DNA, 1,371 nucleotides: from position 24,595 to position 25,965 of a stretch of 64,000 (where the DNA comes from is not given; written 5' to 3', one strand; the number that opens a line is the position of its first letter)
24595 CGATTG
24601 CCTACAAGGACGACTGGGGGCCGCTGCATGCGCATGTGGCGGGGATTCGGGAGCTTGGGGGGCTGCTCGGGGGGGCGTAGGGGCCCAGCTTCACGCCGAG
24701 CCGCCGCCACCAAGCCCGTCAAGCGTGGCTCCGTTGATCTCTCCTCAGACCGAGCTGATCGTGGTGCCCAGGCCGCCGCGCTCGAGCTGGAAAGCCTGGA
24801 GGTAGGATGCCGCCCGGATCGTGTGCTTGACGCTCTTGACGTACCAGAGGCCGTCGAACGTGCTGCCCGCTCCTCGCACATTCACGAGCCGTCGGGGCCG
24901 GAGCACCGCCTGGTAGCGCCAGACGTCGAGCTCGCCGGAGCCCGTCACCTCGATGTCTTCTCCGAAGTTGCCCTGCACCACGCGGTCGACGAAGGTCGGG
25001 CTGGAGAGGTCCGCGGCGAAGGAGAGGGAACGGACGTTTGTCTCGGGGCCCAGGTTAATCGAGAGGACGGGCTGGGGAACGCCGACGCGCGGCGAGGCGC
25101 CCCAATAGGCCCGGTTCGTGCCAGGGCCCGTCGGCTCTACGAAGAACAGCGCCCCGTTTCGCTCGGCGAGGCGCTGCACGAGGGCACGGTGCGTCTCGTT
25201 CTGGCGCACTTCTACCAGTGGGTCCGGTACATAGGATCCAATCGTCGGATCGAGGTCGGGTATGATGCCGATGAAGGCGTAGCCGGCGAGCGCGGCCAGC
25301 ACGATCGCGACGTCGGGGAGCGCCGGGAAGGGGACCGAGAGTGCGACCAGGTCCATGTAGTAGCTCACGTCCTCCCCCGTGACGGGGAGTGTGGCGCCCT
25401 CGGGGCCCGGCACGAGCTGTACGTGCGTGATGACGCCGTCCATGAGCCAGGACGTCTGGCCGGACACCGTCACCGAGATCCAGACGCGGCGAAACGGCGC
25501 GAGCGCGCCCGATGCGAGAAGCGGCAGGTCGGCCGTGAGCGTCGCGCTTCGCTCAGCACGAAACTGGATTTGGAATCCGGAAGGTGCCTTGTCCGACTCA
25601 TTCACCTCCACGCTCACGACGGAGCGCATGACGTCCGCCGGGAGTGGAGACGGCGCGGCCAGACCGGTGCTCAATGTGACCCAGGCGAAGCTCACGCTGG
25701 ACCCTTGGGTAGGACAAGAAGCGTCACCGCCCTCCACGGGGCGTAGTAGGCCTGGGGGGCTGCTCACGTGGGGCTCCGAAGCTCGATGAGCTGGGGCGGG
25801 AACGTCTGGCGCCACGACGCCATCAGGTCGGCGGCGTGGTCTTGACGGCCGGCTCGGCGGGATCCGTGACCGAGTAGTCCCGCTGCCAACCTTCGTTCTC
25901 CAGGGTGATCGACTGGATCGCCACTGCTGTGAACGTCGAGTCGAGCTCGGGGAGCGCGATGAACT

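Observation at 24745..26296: Orphan two-gene contractile-tail module: tube protein plus gpD/VgrG-like hub and nothing else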

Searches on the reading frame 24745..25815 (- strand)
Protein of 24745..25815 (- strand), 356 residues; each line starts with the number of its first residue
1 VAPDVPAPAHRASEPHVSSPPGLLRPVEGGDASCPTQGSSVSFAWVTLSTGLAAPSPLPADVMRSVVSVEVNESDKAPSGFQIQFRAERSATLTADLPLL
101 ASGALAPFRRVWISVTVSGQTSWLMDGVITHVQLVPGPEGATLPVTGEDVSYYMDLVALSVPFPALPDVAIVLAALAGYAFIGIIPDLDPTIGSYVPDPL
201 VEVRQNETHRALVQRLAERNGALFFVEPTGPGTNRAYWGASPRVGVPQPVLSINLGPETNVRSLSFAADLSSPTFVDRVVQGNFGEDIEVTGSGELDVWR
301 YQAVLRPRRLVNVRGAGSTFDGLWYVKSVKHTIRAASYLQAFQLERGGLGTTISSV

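Call 3: search_protein_families(library=pfam, proteins=[window:24745-25815:-], max_evalue=0.01)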
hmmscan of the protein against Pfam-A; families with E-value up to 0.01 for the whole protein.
window:24745-25815:- (356 aa): 1 family
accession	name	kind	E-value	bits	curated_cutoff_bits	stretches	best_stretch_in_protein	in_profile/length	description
PF05954.17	Phage_GPD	-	0.0076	15.9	30.1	0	202-228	120-146/305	Phage tail baseplate hub (GPD)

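Call 4: search_protein_families(library=ncbifam, proteins=[window:24745-25815:-], max_evalue=0.01)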
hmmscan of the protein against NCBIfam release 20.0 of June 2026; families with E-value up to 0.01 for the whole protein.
window:24745-25815:- (356 aa): 2 families
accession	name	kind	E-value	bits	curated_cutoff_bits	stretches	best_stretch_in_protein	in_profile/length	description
NF033848.1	VgrG_rel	hypoth_equivalog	2.7e-05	22.7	275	0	56-149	12-100/547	VgrG-related protein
NF006438.0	PRK08734.1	equivalog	0.0056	15.7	363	1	180-224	184-226/305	lauroyl acyltransferase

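Call 8: find_homologous_proteins(query=window:24745-25815:-)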
Query window:24745-25815:- (356 aa): 133 proteins with E <= 0.001 among 8000 candidates; the best 120 are listed.
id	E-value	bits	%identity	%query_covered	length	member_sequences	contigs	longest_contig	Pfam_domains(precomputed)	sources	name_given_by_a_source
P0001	9.4e-154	530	100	67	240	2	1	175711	-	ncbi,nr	ncbi:MAG: hypothetical protein Q8P41_11370 [Pseudomonadota bacterium]|nr:hypothetical protein [Pseud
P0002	2.2e-134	466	58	89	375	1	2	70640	-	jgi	jgi:hypothetical protein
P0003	9.4e-61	224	35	89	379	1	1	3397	-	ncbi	-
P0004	2.5e-60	222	38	85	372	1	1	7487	-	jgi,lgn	jgi:hypothetical protein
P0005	4.2e-60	222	35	89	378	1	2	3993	-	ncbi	-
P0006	1.1e-58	217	37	83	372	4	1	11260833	PF05954.18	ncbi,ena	-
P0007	5.8e-58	215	43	61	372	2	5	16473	PF05954.18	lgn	-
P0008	2.2e-57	213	37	81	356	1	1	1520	-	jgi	jgi:hypothetical protein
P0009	6.0e-57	211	38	85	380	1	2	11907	-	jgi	jgi:hypothetical protein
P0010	1.7e-56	210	37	84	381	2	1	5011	-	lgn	-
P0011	5.6e-56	208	40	64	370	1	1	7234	PF05954.18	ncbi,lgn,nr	ncbi:MAG TPA: hypothetical protein VFQ45_08800 [Longimicrobium sp.]|nr:hypothetical protein [Longimi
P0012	6.0e-56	208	37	79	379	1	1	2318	-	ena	-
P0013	7.8e-56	208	41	66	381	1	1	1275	-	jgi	jgi:hypothetical protein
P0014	8.1e-56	208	38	89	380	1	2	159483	-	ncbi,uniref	ncbi:hypothetical protein ACFV9D_24515 [Streptomyces sp. NPDC059875]|uniref:hypothetical protein n=1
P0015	8.8e-56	207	39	87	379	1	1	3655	-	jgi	jgi:hypothetical protein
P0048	1.2e-51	194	36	86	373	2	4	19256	PF05954.18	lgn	-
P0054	3.4e-51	192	40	62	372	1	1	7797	PF05954.18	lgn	-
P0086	7.6e-48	181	34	86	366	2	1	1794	PF05954.18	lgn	-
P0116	2.9e-43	166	34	83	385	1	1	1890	PF05954.18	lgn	-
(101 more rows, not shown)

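Call 10: find_encoding_contigs(protein=P0002, flank=10000, max_places=4)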
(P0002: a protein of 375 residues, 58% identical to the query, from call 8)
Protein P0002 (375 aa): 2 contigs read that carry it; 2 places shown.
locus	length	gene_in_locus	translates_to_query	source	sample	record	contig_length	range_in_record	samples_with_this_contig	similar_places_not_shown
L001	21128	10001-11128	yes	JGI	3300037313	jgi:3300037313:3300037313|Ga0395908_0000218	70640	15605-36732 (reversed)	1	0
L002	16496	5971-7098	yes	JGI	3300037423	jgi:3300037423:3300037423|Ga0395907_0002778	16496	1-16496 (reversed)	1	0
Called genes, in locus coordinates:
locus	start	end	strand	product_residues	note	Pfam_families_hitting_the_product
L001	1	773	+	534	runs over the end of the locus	PF04984:Phage_sheath_1, PF17482:Phage_sheath_1C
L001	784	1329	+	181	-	PF06841:Phage_T4_gp19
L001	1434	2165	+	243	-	PF12322:T4_baseplate (weak)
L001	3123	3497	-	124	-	-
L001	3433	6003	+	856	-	-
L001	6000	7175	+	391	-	PF14065:Pvc16_N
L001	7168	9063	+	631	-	PF22977:WHD, PF00004:AAA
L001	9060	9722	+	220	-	-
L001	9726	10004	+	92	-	-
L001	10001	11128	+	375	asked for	-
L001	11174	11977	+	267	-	PF04717:Phage_base_V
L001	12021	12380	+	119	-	PF04965:GPW_gp25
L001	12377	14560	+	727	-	-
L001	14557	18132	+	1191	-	-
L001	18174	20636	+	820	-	-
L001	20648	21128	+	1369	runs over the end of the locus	PF20129:DUF6519, PF01344:Kelch_1 (faint), PF20129:DUF6519, PF13964:Beta-prop_Calicin (faint), PF01183:Glyco_hydro_25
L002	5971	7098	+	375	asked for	-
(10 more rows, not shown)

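Call 15: find_encoding_contigs(protein=P0001, flank=10000, max_places=3)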
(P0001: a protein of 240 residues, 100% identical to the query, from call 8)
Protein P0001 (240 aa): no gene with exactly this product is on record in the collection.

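Call 24: search_solved_structures(query=A2, max_evalue=1, show_alignments=2)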
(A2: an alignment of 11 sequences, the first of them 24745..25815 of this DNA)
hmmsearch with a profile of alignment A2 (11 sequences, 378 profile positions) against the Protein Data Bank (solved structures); distinct sequences matched with E-value up to 1: 4.
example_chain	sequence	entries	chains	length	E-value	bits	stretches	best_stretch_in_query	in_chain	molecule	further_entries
9rce_F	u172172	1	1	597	6.6e-13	51.4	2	64-189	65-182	Type VI secretion system tip protein VgrG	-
7aef_q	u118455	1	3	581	7.3e-07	31.5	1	28-187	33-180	Phosphoserine phosphatase SerB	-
7b5h_AJ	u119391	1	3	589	5.2e-05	25.4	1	63-358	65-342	All3320 protein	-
9gtr_q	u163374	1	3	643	0.011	17.8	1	61-356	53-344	Gp5/Type VI secretion system Vgr protein OB-fold domain-containing protein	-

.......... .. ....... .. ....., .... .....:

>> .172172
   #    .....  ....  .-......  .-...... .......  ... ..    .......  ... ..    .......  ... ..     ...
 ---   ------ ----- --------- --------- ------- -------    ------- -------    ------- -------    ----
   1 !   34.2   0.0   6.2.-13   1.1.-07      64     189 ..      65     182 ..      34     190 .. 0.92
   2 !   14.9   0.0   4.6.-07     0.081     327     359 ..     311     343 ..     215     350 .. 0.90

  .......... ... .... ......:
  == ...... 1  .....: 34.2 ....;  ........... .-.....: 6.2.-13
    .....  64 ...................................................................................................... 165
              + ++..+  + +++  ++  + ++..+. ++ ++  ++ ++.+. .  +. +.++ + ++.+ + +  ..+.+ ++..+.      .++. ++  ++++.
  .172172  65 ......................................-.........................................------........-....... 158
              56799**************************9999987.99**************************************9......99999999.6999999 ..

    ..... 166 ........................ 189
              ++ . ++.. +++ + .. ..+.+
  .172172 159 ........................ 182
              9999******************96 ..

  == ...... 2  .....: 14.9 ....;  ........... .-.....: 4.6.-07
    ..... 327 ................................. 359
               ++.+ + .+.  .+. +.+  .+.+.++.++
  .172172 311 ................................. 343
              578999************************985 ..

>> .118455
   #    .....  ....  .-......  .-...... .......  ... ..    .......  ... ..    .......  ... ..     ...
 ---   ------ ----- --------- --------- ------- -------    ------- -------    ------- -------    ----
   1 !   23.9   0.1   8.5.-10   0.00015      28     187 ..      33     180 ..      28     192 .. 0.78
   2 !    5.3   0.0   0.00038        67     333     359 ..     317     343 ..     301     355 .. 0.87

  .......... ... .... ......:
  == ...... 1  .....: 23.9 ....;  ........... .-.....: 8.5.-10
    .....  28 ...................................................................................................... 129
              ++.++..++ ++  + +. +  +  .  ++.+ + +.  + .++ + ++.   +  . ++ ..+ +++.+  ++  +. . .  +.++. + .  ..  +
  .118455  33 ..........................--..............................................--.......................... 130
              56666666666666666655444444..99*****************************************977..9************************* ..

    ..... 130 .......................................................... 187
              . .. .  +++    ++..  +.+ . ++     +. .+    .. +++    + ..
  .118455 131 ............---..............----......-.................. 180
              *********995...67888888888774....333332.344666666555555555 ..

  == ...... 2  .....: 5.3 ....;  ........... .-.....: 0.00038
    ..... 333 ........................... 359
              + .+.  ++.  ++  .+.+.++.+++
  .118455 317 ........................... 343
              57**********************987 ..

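Call 30: find_related_loci(query=A2, collection=genome_contigs, flank=10000)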
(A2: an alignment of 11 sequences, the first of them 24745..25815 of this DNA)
Query A2 (356 aa) in genome_contigs; peptide patterns used: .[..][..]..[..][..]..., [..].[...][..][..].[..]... (x = any residue, [..] = any of these).
598 stretches matched a pattern (row limit reached: there are more); 577 encode a relative of the query (tblastn E <= 1e-3); the best 80 are kept; 80 distinct loci.
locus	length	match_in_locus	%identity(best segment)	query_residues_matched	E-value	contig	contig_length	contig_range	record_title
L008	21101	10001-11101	40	46-356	2e-62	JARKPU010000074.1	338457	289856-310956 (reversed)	MAG: Anaerolinea sp. isolate D180_metabat.33 k141_190645, whole genome shotgun sequence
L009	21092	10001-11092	38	45-350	4e-62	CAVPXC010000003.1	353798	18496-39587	MAG: uncultured Chloroflexia bacterium isolate MFD00032.bin.2.54 genome assembly, contig: contig_116, whole genome shotg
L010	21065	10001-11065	38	46-351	3e-61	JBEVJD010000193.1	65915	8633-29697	MAG: Pyrinomonadaceae bacterium isolate T4R1BO.metabat2.158 T4R1BO.metabat2.158_k133_46854925, whole genome shotgun sequ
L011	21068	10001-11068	37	48-353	9e-61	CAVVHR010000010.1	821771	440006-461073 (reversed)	MAG: uncultured Acidobacteriota bacterium isolate MFD02840.bin.2.217 genome assembly, contig: contig_76432, whole genome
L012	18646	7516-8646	38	39-356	7e-61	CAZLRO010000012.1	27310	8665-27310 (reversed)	MAG TPA_asm: uncultured Rhodothermaceae bacterium isolate binchicken_co107_446 genome assembly, contig: NODE_4356_length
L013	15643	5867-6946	38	56-356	2e-60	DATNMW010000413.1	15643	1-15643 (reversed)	MAG TPA_asm: Bryobacteraceae bacterium isolate SMAG_U11489 k141_654508, whole genome shotgun sequence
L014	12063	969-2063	38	46-350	3e-59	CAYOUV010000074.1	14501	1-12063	MAG TPA_asm: uncultured Anaerolineaceae bacterium isolate SRP214966_co3_42 genome assembly, contig: NODE_6332_length_145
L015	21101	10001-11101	37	46-353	3e-59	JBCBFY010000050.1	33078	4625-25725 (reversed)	MAG: Cyanobacteria bacterium J06614_10 NODE_50_length_33078_cov_5.962547, whole genome shotgun sequence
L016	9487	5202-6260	39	51-351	3e-59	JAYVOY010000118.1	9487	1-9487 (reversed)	MAG: Verrucomicrobiota bacterium isolate GL72_DN_metabat_113 GL72_DN_metabat_113_117, whole genome shotgun sequence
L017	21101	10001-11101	37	46-353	8e-59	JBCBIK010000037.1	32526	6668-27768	MAG: Cyanobacteria bacterium J06623_4 NODE_138_length_32526_cov_11.860275, whole genome shotgun sequence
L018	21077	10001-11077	37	45-349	2e-58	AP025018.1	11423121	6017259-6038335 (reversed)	Calothrix sp. PCC 7716 DNA, complete genome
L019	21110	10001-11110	36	46-356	6e-58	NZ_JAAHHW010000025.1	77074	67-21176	MAG: Moorena sp. SIO3I8 3I8_NODE_25, whole genome shotgun sequence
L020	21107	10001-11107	38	45-351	1e-57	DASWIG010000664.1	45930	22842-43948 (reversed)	MAG TPA_asm: Thermoanaerobaculia bacterium isolate SMAG_U2863 k141_2823512, whole genome shotgun sequence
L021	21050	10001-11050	36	51-350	2e-57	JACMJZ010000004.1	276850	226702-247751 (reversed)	MAG: Pyrinomonadaceae bacterium isolate ES-bin-189 ES-bin-189-contig-k141_1298867, whole genome shotgun sequence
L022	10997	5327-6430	34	45-356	3e-57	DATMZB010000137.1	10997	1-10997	MAG TPA_asm: Methanotrichaceae archaeon isolate SMAG_U13163 k141_32302, whole genome shotgun sequence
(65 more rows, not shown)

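Call 32: predict_structure(alignment_id=A3)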
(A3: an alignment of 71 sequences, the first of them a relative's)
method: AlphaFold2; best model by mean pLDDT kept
length: 375 residues; sequences in the alignment: 71
mean_pLDDT: 91.4   pTM: 0.89
mean pLDDT of the five models: 91.4, 90.8, 89.8, 89.8, 88.8
residues with pLDDT >= 90: 276; 70-90: 82; 50-70: 17; < 50: 0
segments of 3 or more residues with pLDDT < 50: none
pLDDT, mean of each block of 10 residues (from residue 1): 85 92 94 96 87 66 91 95 97 90 96 97 94 97 95 85 92 95 94 94 92 93 96 93 78 91 91 80 86 91 93 94 96 94 98 95 95 79
secondary structure, 60 per line:
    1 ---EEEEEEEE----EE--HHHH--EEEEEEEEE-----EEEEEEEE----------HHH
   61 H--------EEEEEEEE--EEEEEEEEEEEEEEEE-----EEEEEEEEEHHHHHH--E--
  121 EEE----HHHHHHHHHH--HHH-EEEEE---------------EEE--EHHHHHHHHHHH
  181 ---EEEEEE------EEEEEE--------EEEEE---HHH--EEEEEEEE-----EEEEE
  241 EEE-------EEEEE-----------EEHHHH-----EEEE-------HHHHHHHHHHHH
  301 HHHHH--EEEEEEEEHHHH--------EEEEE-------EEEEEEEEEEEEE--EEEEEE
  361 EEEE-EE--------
elements in order: E4-11 H20-23 E26-34 E40-47 H58-61 E70-77 E80-95 E101-109 H110-115 E121-123 H128-137 E144-148 E164-166 H170-180 E184-189 E196-201 E210-214 E223-230 E236-243 E251-255 H269-272 E278-281 H289-305 E308-315 H316-319 E328-332 E340-352 E355-364

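Call 36: fold_search(model_id=the predicted structure, library=pdb)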
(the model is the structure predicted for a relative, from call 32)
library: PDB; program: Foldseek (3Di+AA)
matches with E <= 10: 907; with E <= 0.001: 64
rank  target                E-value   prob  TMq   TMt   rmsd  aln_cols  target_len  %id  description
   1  7b5h_AJ               8.1e-26  1.00  0.78  0.51   3.3       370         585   19  Cryo-EM structure of the contractile injection system base plate from Anabaena PCC7120 (released 2022-02-23)
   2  7aef_q                3.5e-24  1.00  0.78  0.52   6.8       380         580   13  Cryo-EM structure of an extracellular contractile injection system in marine bacterium Algoriphagus machipongonensis,  (released 2022-02-23)
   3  9gtr_q                5.4e-22  1.00  0.77  0.47   3.6       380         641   18  Cryo-EM structure of a contractile injection system in Streptomyces coelicolor, the baseplate complex in extended stat (released 2025-06-18)
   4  3d37_A                1.3e-19  1.00  0.64  0.72   5.4       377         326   15  The crystal structure of the tail protein from Neisseria meningitidis MC58 (released 2008-07-08)
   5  9qgm_8A               2.5e-19  1.00  0.67  0.49   8.1       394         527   12  Cryo-EM structure of the PlPVC1 central spike, 3-fold symmetrized (C3), in extended state (released 2025-10-29)
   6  3d37_B                3.2e-19  1.00  0.62  0.72   5.4       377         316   17  The crystal structure of the tail protein from Neisseria meningitidis MC58 (released 2008-07-08)
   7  8v3w_H                1.0e-18  1.00  0.58  0.40   5.8       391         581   11  CryoEM Structure of Diffocin - precontracted - Baseplate - focused refinement on triplex region (released 2024-08-28)
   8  9ki1_G                1.2e-18  1.00  0.66  0.67   4.9       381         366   18  Baseplate structure of Escherichia phage Mu (released 2025-02-12)
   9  6j0m_A                2.9e-18  1.00  0.72  0.52   4.2       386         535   12  Cryo-EM Structure of an Extracellular Contractile Injection System, PVC baseplate in extended state (reconstructed wit (released 2019-04-10)
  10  3cdd_C                3.0e-18  1.00  0.60  0.68   5.6       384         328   14  Crystal structure of prophage MuSo2, 43 kDa tail protein from Shewanella oneidensis (released 2008-03-11)
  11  3cdd_D                4.5e-18  1.00  0.65  0.72   5.3       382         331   13  Crystal structure of prophage MuSo2, 43 kDa tail protein from Shewanella oneidensis (released 2008-03-11)
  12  1wru                  9.9e-18  1.00  0.60  0.68   5.8       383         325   18  Structure of central hub elucidated by X-ray analysis of gene product 44; baseplate component of bacteriophage Mu (released 2005-09-20)
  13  3cdd_B                2.4e-17  1.00  0.60  0.68   5.3       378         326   14  Crystal structure of prophage MuSo2, 43 kDa tail protein from Shewanella oneidensis (released 2008-03-11)
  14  9jg9_G                2.7e-17  1.00  0.65  0.43   5.8       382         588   12  Structure of the BtpeA effector and BtaeB effector bound to the VgrG spike from the Type VI secretion system (released 2025-09-10)
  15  3cdd_A                3.4e-17  1.00  0.62  0.70   6.0       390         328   12  Crystal structure of prophage MuSo2, 43 kDa tail protein from Shewanella oneidensis (released 2008-03-11)
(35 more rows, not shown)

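Call 57: search_protein_families(library=padloc, proteins=[window:24745-25695:-], max_evalue=0.01)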
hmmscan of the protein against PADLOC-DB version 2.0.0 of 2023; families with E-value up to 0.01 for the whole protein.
window:24745-25695:- (316 aa): 0 families

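Call 58: search_protein_families(library=phrogs, proteins=[window:24745-25695:-, L001:9060-9719:+, L001:9726-10001:+, L001:1434-2162:+, L001:3433-6000:+], max_evalue=0.001)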
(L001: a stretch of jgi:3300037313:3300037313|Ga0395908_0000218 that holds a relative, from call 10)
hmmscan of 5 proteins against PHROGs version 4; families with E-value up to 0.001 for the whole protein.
window:24745-25695:- (316 aa): 1 family
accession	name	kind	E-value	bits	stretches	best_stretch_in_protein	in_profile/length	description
phrog_52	-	tail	2.4e-06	27.7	1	253-310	459-517/677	tail protein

L001:9060-9719:+ (220 aa): 0 families

L001:9726-10001:+ (92 aa): 1 family
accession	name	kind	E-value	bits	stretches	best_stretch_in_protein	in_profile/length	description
phrog_7145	-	tail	2.2e-06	28.7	1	40-89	43-93/108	baseplate wedge subunit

L001:1434-2162:+ (243 aa): 0 families

L001:3433-6000:+ (856 aa): 0 families

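Call 66: search_protein_representatives(protein=window:24745-25695:-)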
Query: 316 residues. Proteins with E-value up to 0.001 (for the whole library): 1279; up to 1e-10: 668; up to 1e-30: 267. The best 150 are listed.
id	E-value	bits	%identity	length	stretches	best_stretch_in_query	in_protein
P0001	1.5e-154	530.0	100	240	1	78-316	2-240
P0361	8.8e-83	294.2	49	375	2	8-250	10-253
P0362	3.7e-60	219.9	45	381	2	6-234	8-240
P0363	5.6e-59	216.1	45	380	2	7-236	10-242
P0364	7.1e-59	215.7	44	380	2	2-241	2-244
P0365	8.9e-58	212.1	42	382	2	4-242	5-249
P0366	3.2e-56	207.0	43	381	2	5-237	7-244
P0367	1.3e-55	205.0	43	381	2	9-247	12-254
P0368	4.0e-55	203.4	42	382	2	9-243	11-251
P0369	3.6e-54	200.3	43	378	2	6-234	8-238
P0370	6.4e-54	199.5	42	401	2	9-232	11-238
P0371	6.6e-54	199.4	44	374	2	9-222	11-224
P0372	9.4e-54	198.9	43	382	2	5-240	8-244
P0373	1.4e-53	198.3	46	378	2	6-245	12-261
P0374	2.0e-53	197.8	43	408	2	5-237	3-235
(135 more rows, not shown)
